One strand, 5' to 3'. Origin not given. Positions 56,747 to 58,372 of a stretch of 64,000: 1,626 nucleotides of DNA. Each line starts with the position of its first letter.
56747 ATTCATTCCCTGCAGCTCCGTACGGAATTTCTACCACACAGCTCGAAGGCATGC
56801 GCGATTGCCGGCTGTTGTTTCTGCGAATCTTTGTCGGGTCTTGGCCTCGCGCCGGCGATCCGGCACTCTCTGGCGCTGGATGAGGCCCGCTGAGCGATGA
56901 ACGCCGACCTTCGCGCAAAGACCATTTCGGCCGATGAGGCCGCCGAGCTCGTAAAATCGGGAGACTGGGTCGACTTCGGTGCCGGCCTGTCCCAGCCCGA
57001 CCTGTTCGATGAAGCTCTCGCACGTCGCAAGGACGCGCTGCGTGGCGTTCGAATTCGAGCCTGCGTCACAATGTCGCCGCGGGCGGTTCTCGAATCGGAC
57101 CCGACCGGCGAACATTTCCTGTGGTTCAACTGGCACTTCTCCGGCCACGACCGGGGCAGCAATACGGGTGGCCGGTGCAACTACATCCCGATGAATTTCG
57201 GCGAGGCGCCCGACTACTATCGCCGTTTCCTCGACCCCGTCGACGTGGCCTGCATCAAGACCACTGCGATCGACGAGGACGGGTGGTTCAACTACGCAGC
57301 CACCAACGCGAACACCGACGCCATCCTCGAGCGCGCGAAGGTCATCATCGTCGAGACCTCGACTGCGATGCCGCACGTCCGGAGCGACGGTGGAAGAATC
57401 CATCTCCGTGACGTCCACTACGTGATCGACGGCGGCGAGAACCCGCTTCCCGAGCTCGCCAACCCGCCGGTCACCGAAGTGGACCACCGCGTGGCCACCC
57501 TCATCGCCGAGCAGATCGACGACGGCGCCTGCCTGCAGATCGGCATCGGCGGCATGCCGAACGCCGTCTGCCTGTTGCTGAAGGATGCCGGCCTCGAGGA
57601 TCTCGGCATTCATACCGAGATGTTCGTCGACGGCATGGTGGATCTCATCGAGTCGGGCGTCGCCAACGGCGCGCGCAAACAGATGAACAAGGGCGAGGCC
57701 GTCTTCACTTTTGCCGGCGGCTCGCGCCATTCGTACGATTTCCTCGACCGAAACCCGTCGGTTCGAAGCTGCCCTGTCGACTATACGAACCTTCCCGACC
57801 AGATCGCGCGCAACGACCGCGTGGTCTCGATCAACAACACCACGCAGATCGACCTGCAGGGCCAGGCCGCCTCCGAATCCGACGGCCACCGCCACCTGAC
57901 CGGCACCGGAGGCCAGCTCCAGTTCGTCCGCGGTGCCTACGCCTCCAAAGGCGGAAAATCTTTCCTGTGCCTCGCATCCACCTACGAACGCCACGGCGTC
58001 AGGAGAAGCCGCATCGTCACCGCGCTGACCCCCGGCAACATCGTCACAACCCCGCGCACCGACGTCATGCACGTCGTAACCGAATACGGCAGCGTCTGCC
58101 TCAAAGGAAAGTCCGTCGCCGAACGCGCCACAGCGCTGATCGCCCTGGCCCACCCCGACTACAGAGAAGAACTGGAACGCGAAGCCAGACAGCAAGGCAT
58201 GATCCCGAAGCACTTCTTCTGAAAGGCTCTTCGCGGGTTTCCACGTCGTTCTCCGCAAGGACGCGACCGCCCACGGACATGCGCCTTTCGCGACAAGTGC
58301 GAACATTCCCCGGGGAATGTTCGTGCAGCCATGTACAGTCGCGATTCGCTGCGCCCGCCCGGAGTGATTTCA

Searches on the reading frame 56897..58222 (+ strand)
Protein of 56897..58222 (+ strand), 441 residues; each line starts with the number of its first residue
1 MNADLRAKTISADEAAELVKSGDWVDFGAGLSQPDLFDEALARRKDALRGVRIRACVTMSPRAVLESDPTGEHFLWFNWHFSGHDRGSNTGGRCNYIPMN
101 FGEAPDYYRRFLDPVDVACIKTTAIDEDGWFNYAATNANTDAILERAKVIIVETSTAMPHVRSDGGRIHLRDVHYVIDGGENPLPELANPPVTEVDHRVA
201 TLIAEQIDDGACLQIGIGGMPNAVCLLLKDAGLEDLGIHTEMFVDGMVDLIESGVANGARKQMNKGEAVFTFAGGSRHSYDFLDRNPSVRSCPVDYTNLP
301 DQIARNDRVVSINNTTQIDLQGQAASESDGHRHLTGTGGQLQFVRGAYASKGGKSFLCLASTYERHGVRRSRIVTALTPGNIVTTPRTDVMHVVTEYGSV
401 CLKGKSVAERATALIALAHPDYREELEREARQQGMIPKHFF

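Call 4: search_protein_families(library=pfam, proteins=[window:56897-58222:+], max_evalue=0.01)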
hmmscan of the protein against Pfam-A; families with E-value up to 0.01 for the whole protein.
window:56897-58222:+ (441 aa): 2 families
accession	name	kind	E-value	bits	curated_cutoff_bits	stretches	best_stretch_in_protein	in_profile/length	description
PF13336.12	AcetylCoA_hyd_C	-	3e-57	193.3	23.7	1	275-430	1-154/154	Acetyl-CoA hydrolase/transferase C-terminal domain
PF02550.21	AcetylCoA_hydro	-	7.2e-22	78.8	24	1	2-183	2-193/198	Acetyl-CoA hydrolase/transferase N-terminal domain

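Call 53: find_homologous_proteins(query=window:56897-58219:+, max_evalue=1e-50)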
Query window:56897-58219:+ (441 aa): 7903 proteins with E <= 1e-50 among 8000 candidates; the best 120 are listed.
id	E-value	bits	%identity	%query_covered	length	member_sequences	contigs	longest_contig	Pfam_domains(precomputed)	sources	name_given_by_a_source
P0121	0.0e+0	1019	100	100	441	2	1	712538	PF13336.13,PF02550.22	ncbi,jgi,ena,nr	ncbi:MAG TPA: acetyl-CoA hydrolase/transferase C-terminal domain-containing protein [Candidatus Limn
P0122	2.1e-256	869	84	100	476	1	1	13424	PF13336.13,PF02550.22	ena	-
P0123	7.1e-233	791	76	100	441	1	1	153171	PF13336.13,PF02550.22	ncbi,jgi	ncbi:MAG TPA: acetyl-CoA hydrolase/transferase C-terminal domain-containing protein [Candidatus Bina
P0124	2.1e-232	790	76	100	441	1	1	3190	PF13336.13,PF02550.22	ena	-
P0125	6.5e-229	778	76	100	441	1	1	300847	PF13336.13,PF02550.22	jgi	-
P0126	8.3e-229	778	74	100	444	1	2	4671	PF13336.13,PF02550.22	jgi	jgi:acyl-CoA hydrolase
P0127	1.5e-226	770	76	100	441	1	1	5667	PF13336.13,PF02550.22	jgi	jgi:acyl-CoA hydrolase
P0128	1.6e-226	770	75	100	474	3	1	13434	PF13336.13,PF02550.22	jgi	jgi:acyl-CoA hydrolase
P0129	1.6e-225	767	76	100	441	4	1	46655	PF13336.13,PF02550.22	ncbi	ncbi:MAG: acetyl-CoA hydrolase/transferase family protein [Candidatus Binatia bacterium]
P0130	3.7e-225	766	75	100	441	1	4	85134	PF13336.13,PF02550.22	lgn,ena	-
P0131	1.5e-224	764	76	99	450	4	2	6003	PF13336.13,PF02550.22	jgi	jgi:acyl-CoA hydrolase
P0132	8.4e-224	761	74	100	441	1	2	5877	PF13336.13,PF02550.22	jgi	-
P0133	4.4e-223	759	74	100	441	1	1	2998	PF13336.13,PF02550.22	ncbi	-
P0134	2.0e-222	757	73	100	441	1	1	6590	PF13336.13,PF02550.22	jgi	jgi:acyl-CoA hydrolase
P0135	2.2e-222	757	74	100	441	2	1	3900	PF13336.13,PF02550.22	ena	-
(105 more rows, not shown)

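Call 54: find_encoding_contigs(protein=P0121, flank=3000, max_places=10)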
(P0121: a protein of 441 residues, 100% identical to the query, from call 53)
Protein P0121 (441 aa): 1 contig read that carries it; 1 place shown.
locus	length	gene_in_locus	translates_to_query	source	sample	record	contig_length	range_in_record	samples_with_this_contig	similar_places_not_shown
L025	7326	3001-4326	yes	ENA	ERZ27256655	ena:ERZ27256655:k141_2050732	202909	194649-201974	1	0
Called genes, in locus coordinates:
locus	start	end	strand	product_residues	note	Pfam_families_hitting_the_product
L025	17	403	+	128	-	PF02537:CRCB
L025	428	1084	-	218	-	PF13489:Methyltransf_23, PF01209:Ubie_methyltran (weak), PF08241:Methyltransf_11, PF08242:Methyltransf_12, PF13649:Methyltransf_25, PF13847:Methyltransf_31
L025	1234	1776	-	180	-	PF01135:PCMT, PF13489:Methyltransf_23, PF05175:MTS (weak), PF01209:Ubie_methyltran, PF13847:Methyltransf_31, PF08241:Methyltransf_11, PF08242:Methyltransf_12, PF13649:Methyltransf_25, +3 more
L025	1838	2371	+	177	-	-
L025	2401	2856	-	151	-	PF00359:PTS_EIIA_2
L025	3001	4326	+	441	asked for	PF02550:AcetylCoA_hydro, PF13336:AcetylCoA_hyd_C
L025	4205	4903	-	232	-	-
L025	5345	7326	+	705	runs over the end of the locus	PF01011:PQQ, PF13570:Beta-prop_ACSF4, PF13360:PQQ_2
